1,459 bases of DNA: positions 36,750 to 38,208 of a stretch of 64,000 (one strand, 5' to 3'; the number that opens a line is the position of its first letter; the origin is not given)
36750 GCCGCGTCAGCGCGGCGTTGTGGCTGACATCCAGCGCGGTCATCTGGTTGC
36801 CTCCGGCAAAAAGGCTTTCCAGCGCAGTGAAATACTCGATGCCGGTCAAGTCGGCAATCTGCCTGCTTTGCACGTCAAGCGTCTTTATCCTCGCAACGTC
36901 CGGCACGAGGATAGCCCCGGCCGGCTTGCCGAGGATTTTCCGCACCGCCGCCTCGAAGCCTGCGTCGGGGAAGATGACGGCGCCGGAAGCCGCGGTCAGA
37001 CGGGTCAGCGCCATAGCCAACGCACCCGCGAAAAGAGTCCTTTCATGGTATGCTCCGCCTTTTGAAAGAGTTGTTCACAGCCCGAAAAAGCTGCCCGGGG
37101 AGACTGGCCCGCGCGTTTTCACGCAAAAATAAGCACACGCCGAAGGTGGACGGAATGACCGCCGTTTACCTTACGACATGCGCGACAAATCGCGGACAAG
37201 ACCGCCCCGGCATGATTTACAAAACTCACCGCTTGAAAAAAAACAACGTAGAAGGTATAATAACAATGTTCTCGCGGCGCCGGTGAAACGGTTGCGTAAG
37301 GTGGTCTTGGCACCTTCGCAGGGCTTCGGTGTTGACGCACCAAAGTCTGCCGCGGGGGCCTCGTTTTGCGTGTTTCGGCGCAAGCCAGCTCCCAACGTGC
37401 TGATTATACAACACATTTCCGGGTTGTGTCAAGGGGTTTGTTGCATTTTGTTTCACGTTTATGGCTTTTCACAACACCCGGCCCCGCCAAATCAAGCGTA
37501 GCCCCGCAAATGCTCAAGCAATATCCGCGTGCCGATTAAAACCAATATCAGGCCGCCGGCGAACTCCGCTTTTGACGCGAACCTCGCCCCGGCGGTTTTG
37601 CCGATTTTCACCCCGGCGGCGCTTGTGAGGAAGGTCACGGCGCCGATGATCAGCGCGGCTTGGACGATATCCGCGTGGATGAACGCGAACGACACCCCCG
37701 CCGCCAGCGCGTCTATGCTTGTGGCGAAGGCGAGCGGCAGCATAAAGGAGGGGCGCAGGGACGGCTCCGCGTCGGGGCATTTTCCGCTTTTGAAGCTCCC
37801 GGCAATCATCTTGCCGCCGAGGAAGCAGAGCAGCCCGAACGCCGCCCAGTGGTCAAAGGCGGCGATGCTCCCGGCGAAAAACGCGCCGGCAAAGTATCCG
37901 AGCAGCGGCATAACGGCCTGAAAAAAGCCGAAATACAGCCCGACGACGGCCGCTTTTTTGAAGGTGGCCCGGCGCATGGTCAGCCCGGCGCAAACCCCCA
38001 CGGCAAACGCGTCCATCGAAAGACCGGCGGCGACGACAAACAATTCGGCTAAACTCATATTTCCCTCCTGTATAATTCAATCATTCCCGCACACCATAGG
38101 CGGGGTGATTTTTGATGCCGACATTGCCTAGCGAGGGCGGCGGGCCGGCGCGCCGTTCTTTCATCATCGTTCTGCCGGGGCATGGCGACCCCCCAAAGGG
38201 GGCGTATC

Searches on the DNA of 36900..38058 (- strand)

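Call 3: search_rna_families(source=window, start=36950, end=37550, threshold=evalue, max_evalue=10, show_alignments=5)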
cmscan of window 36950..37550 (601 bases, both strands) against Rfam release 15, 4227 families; matches with E-value up to 10: 0.
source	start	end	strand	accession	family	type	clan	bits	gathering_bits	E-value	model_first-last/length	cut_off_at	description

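Call 17: search_rna_families(source=window, start=37268, end=37392, threshold=evalue, max_evalue=10, show_alignments=6)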
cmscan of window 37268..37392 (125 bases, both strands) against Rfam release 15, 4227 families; matches with E-value up to 10: 0.
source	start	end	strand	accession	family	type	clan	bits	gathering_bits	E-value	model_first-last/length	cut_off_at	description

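Call 52: search_rna_families(sources=[L002, L003, L005, L007, L202, L205, L203, L207], threshold=gathering)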
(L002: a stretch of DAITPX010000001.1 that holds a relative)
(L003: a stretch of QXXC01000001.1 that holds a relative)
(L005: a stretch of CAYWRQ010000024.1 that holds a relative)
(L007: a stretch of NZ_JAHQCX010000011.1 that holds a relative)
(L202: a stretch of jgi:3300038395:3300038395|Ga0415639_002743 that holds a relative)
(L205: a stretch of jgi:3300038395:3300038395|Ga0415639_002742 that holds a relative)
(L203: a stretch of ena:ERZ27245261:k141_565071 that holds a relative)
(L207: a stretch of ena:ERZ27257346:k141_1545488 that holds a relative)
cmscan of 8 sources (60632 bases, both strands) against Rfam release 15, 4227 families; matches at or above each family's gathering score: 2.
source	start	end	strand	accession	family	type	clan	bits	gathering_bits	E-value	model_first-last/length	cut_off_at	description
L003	3749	3820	+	RF00005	tRNA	Gene; tRNA;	CL00001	68.8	29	6.3e-13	1-71/71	no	tRNA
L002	3483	3565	-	RF00005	tRNA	Gene; tRNA;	CL00001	53.8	29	8.5e-09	1-71/71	no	tRNA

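Call 57: build_rna_model(alignment_id=A1, structure=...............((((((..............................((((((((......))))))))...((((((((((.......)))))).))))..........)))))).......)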
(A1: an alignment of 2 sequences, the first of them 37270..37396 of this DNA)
Model R1 built from alignment A1 (2 sequences, 127 columns); structure: as given.
model positions 127; base pairs 24; branch points 1; effective number of sequences 0.84; information 0.589 bits per position. Calibrated on 0.2 Mb of random sequence (short: E-values are rough).
structure used (alignment columns):
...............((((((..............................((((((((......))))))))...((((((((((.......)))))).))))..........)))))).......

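Call 58: search_with_rna_model(model_id=R1, source=window, filters=off, max_evalue=10)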
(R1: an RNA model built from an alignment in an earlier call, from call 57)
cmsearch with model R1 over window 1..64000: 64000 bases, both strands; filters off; matches with E-value up to 10: 39.
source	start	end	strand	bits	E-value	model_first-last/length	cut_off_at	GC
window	37270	37396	-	169.9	2e-40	1-127/127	no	0.64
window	37096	37190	+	16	0.046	1-127/127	no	0.57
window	31054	31127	+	12.9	0.27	1-127/127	no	0.51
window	43751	43849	-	11.3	0.65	1-127/127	no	0.58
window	6311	6389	+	10.3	1.2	1-127/127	no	0.57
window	28123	28192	-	9.9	1.5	1-127/127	no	0.64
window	48764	48854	-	9.5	1.9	1-127/127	no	0.69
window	44629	44681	-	9.2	2.2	1-127/127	no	0.62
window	59967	60065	+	8.9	2.6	1-127/127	no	0.55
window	12247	12322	+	8.9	2.7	1-127/127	no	0.62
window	21000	21059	-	8.7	3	42-114/127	no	0.68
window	4991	5115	+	8.5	3.3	1-127/127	no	0.65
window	48219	48276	-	8.5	3.4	1-127/127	no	0.64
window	31612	31663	+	8.2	3.9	1-127/127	no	0.6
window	29402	29459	-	8.1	4.2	1-127/127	no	0.66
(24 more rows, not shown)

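Call 59: search_with_rna_model(model_id=R1, source=window, start=36900, end=37600, filters=off, max_evalue=10, show_alignments=2)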
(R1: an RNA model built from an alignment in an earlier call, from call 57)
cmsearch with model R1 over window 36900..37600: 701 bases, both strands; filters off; matches with E-value up to 10: 12.
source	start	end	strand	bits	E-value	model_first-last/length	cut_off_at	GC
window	37270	37396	-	169.9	2.2e-42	1-127/127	no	0.64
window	37096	37190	+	16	0.00051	1-127/127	no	0.57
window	37416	37488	-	5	0.27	1-127/127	no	0.51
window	37309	37409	+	3.1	0.83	37-114/127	no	0.61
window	36947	36990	+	2.2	1.4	1-127/127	no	0.73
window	36938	37001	-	2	1.5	1-127/127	no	0.72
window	37546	37576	-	1.7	1.8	1-127/127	no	0.61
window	37231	37304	+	0.4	3.7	1-127/127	no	0.46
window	37073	37141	-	-0.1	5.2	1-127/127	no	0.59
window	37492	37536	-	-0.4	5.9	1-127/127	no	0.56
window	37195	37203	+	-0.8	7.8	86-94/127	no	0.56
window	37397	37414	-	-1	8.7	54-71/127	no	0.39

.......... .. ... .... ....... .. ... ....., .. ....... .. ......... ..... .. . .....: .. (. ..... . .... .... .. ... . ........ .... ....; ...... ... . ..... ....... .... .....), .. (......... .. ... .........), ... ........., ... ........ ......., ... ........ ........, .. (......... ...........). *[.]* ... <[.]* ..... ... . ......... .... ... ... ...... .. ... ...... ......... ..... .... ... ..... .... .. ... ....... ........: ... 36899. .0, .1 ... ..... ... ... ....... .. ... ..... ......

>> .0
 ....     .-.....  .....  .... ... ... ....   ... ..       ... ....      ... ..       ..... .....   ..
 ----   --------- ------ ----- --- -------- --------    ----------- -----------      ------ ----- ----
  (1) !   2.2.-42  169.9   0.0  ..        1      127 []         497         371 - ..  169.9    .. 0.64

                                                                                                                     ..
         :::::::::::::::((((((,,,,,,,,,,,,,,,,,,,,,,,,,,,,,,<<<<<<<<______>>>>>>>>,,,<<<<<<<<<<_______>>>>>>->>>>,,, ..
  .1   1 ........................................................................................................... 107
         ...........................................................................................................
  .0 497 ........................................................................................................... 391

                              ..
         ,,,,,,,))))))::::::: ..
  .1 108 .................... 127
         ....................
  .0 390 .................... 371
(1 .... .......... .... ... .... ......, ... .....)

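Call 65: search_with_rna_model(model_id=R1, sources=[L002, L003, L004, L005, L006, L007, L008, L011, L013, L014, L021, L022, L025, L027, L031, L039, L202, L203, L204, L205, L206, L207, L208], filters=default, max_evalue=1)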
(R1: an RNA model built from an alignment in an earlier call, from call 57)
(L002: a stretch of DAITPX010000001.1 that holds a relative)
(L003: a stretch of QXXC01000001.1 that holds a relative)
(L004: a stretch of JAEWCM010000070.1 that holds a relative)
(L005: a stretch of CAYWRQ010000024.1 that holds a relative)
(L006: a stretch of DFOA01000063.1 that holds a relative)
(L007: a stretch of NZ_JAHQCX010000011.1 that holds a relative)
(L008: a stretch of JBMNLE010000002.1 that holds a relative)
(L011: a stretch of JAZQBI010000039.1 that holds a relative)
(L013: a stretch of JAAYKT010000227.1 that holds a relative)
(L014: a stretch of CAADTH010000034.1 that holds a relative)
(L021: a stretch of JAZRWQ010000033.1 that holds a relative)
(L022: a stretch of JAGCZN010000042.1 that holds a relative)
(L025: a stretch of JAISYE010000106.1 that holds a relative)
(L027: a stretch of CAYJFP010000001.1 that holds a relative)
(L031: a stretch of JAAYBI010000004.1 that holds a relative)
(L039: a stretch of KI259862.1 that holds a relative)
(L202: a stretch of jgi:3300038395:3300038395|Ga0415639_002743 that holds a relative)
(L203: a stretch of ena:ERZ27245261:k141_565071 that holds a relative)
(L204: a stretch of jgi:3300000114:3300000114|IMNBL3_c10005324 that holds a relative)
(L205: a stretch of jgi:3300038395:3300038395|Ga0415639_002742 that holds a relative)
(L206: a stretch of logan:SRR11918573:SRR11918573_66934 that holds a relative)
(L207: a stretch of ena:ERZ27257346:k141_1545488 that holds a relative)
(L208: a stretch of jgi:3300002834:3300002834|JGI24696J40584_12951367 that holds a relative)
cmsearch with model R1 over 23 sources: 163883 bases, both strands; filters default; matches with E-value up to 1: 0.
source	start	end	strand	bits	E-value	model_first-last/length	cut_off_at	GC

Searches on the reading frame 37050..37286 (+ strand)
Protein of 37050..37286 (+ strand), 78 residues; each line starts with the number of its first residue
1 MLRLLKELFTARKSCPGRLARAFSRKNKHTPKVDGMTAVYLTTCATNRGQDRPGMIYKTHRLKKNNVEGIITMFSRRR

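Call 55: search_protein_families(library=pfam, proteins=[window:37050-37286:+], max_evalue=0.1)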
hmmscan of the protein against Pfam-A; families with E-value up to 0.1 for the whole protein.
window:37050-37286:+ (78 aa): 0 families

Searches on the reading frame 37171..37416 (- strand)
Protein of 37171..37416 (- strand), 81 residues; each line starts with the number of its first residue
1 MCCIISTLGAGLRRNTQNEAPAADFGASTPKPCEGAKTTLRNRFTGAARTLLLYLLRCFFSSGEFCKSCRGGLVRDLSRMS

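Call 55: search_protein_families(library=pfam, proteins=[window:37171-37416:-], max_evalue=0.1)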
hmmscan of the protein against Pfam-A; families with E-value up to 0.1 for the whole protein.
window:37171-37416:- (81 aa): 1 family
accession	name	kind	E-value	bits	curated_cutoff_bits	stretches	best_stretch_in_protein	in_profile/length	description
PF25122.1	DUF7815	-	0.046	14.1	25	1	66-77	5-16/27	Domain of unknown function (DUF7815)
